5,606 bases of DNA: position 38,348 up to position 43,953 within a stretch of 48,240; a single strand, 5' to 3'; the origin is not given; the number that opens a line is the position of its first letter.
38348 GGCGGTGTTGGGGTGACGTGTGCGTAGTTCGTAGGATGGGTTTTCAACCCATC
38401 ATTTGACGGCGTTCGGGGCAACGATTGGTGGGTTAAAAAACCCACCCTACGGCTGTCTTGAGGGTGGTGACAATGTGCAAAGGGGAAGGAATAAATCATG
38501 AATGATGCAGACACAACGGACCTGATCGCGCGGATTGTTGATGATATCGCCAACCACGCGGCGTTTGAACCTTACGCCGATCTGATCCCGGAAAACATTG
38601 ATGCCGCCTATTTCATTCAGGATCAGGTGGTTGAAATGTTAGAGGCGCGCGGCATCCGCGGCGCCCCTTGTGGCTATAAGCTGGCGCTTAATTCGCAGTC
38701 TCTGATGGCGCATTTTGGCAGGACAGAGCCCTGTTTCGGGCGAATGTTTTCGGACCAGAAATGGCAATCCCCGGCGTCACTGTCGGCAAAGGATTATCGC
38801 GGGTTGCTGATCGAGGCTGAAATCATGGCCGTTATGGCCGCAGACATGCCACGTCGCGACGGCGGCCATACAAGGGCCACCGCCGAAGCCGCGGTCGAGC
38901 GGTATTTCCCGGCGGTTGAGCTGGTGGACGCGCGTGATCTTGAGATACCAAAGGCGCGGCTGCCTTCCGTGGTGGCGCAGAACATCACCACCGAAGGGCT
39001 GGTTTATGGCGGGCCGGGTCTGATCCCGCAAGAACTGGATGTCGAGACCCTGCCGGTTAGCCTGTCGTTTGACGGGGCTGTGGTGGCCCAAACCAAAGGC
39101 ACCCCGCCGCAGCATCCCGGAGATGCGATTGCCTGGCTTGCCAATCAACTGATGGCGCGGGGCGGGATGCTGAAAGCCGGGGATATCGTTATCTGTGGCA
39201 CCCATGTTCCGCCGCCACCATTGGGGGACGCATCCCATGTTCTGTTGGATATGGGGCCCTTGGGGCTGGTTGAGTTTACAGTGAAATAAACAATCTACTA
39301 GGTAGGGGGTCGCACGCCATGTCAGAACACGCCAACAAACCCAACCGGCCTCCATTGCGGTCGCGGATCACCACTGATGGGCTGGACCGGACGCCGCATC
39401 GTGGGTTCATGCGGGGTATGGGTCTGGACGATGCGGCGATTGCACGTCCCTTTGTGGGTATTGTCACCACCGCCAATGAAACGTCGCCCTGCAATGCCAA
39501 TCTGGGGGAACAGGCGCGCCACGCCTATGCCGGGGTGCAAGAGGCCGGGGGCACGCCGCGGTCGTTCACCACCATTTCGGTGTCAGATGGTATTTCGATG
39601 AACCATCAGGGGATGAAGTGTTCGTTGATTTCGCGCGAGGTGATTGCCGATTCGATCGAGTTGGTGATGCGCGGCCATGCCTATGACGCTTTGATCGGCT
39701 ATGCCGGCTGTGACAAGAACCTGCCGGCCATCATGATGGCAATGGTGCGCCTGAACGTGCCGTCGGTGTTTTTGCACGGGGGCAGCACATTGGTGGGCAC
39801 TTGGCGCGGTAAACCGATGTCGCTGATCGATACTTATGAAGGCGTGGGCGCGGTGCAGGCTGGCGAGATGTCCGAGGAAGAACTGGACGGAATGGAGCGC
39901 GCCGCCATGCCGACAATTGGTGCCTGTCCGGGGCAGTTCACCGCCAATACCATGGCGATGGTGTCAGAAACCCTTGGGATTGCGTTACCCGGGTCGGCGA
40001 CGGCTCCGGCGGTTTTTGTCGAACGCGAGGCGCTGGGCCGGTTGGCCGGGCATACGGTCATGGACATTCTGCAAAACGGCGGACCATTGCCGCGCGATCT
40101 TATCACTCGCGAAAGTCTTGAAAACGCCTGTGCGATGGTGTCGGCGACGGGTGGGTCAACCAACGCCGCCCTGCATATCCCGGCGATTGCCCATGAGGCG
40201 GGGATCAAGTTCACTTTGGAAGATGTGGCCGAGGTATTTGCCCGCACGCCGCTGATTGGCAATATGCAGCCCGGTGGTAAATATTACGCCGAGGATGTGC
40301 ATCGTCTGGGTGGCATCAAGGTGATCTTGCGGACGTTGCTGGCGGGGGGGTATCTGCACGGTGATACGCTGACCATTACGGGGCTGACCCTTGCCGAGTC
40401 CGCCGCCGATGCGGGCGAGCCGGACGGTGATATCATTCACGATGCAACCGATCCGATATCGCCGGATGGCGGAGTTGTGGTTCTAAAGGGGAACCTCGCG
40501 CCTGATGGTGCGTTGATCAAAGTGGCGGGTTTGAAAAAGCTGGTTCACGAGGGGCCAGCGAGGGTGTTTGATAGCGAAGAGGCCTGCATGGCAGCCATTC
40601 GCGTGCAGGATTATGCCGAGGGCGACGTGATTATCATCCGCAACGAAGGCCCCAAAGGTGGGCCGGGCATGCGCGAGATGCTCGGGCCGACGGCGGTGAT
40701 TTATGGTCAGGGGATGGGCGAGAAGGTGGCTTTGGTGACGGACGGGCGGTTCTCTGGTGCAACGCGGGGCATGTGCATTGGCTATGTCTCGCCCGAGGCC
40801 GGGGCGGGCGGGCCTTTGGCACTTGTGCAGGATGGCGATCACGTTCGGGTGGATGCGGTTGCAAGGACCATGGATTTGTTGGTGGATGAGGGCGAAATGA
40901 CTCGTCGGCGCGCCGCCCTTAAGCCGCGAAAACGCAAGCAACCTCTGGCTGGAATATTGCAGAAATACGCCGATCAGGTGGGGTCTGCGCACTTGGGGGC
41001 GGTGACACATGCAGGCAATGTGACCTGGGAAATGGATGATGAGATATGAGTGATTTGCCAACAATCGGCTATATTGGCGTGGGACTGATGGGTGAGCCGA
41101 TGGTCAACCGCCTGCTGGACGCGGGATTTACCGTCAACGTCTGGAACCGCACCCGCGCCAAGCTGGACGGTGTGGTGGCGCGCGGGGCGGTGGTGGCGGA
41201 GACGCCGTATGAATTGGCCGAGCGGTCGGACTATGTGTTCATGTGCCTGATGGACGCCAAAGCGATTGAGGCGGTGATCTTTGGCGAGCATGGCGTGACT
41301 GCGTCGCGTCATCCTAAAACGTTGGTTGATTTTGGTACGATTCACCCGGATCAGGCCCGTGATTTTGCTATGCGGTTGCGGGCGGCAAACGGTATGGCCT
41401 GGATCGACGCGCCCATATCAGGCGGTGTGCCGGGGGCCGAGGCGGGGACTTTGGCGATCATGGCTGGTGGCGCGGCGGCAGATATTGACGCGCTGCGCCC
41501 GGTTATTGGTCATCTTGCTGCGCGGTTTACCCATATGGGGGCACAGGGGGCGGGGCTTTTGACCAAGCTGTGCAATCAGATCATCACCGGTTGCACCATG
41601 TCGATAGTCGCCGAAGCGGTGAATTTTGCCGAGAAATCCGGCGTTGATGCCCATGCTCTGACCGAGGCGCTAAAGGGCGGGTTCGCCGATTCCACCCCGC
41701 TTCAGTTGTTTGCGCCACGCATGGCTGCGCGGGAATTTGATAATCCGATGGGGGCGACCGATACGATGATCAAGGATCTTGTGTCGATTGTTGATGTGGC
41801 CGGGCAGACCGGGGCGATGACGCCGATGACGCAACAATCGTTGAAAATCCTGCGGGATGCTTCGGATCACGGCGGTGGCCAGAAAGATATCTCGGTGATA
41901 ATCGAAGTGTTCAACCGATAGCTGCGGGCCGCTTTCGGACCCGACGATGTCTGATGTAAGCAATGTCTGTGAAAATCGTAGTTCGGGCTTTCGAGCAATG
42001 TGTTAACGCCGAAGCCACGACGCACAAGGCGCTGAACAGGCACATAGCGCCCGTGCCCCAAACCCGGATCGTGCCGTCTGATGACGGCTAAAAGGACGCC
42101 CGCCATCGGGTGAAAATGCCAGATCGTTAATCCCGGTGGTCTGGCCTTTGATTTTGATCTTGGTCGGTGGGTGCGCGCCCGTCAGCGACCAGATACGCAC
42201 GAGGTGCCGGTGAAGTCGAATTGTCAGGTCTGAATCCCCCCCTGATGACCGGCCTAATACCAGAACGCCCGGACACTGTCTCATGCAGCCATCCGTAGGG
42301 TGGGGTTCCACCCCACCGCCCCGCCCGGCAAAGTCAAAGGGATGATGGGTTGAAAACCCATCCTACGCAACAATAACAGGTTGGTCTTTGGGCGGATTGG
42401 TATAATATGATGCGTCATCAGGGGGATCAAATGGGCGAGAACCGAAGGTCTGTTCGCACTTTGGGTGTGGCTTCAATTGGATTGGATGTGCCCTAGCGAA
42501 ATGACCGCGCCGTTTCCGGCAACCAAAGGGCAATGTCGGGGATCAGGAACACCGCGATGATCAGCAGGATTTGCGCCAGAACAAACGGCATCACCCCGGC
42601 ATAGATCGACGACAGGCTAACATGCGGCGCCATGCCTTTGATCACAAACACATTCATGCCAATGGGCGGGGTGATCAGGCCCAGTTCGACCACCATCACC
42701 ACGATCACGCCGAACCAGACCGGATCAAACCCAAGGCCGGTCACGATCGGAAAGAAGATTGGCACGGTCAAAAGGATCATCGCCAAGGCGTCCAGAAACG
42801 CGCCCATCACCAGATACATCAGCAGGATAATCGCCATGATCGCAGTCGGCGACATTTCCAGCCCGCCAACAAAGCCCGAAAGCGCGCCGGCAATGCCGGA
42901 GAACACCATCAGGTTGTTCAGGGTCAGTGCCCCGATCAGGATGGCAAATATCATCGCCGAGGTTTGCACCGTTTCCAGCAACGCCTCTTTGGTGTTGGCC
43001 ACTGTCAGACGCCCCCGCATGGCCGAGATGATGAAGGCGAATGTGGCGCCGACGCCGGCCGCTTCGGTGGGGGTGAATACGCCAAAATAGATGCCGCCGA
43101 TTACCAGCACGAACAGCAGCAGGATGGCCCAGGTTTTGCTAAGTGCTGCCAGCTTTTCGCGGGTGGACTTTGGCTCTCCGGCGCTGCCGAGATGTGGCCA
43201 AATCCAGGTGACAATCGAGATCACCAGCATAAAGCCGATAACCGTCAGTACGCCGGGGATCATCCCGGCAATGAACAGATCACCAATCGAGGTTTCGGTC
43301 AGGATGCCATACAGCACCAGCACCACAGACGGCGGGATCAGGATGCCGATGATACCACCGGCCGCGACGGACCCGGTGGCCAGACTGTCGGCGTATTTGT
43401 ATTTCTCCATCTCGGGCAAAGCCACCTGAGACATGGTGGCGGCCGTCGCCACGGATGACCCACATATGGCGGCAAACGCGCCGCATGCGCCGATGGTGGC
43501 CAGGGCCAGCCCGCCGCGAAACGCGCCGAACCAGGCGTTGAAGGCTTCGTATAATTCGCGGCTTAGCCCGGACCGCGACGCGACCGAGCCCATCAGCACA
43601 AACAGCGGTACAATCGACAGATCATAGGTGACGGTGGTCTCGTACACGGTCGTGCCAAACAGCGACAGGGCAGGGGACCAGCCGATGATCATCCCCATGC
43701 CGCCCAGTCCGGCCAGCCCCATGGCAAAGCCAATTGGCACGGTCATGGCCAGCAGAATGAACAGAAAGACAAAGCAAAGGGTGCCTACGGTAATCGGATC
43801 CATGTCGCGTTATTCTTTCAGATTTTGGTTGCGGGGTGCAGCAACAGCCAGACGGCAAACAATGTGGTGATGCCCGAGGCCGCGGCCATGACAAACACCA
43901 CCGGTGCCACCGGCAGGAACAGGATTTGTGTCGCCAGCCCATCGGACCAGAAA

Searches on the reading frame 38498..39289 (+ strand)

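Call 59: search_protein_families(library=pfam, proteins=[window:38498-39289:+], max_evalue=0.00001)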
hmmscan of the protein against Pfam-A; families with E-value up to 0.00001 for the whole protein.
window:38498-39289:+ (263 aa): 1 family
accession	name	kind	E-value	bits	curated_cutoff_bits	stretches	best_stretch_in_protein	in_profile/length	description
PF01557.24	FAA_hydrolase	-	6.1e-08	33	23.9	1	102-262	57-213/214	Fumarylacetoacetate (FAA) hydrolase C-terminal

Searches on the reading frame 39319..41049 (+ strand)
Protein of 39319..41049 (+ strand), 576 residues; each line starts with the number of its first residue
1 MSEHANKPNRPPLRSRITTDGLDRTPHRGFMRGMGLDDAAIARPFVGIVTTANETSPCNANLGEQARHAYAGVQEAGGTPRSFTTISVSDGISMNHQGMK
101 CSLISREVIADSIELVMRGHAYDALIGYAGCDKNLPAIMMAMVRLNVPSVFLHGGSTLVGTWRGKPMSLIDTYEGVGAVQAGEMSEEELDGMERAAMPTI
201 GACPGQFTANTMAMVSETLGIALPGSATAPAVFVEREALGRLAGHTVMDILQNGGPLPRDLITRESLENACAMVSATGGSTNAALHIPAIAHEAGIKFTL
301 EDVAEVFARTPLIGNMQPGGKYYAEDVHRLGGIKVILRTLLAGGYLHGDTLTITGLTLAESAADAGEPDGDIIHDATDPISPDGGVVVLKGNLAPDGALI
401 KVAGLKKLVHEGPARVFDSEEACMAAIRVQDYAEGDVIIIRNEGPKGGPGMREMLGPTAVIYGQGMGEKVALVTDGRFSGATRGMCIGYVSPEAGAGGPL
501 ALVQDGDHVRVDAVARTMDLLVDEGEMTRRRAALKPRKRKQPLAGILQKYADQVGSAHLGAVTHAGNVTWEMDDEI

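Call 59: search_protein_families(library=pfam, proteins=[window:39319-41049:+], max_evalue=0.00001)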
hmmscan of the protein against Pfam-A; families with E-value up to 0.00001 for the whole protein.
window:39319-41049:+ (576 aa): 2 families
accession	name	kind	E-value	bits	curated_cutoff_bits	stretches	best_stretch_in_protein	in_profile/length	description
PF00920.27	ILVD_EDD_N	-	3e-115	385.2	27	1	43-360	1-315/316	Dihydroxy-acid/6-phosphogluconate dehydratase N-terminal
PF24877.1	ILV_EDD_C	-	1.8e-71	239.9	27.7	1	371-561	1-191/191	Dihydroxy-acid/6-phosphogluconate dehydratase C-terminal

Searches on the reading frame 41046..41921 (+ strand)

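Call 59: search_protein_families(library=pfam, proteins=[window:41046-41921:+], max_evalue=0.00001)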
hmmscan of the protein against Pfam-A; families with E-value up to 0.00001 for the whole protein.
window:41046-41921:+ (291 aa): 3 families
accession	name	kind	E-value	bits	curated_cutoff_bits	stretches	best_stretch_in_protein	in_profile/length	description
PF03446.21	NAD_binding_2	-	1.6e-45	155.4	21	1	6-165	1-161/161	NAD binding domain of 6-phosphogluconate dehydrogenase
PF14833.11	NAD_binding_11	-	3.1e-25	89.2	30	1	168-288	1-121/122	NAD-binding of NADP-dependent 3-hydroxyisobutyrate dehydrogenase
PF21761.2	RedAm-like_C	-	2.6e-06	28.2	27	1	184-290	19-126/127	NADPH-dependent reductive aminase-like, C-terminal domain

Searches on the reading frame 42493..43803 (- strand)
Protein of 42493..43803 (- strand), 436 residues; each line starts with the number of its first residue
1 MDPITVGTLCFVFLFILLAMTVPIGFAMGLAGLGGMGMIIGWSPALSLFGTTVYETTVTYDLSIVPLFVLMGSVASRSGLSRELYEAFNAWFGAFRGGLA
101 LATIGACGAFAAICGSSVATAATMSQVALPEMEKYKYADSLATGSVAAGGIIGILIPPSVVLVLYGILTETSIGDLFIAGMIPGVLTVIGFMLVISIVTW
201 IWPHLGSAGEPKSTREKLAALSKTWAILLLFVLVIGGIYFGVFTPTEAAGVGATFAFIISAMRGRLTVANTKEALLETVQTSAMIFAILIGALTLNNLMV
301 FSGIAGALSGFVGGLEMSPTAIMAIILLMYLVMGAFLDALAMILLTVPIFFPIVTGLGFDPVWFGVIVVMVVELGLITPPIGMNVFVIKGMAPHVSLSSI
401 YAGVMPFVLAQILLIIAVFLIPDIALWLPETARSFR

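Call 59: search_protein_families(library=pfam, proteins=[window:42493-43803:-], max_evalue=0.00001)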
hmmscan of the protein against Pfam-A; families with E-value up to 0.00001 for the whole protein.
window:42493-43803:- (436 aa): 1 family
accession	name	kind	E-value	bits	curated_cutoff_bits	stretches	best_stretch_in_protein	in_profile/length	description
PF06808.19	DctM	-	3e-95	319.9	23.8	1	11-423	1-412/413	Tripartite ATP-independent periplasmic transporter, DctM component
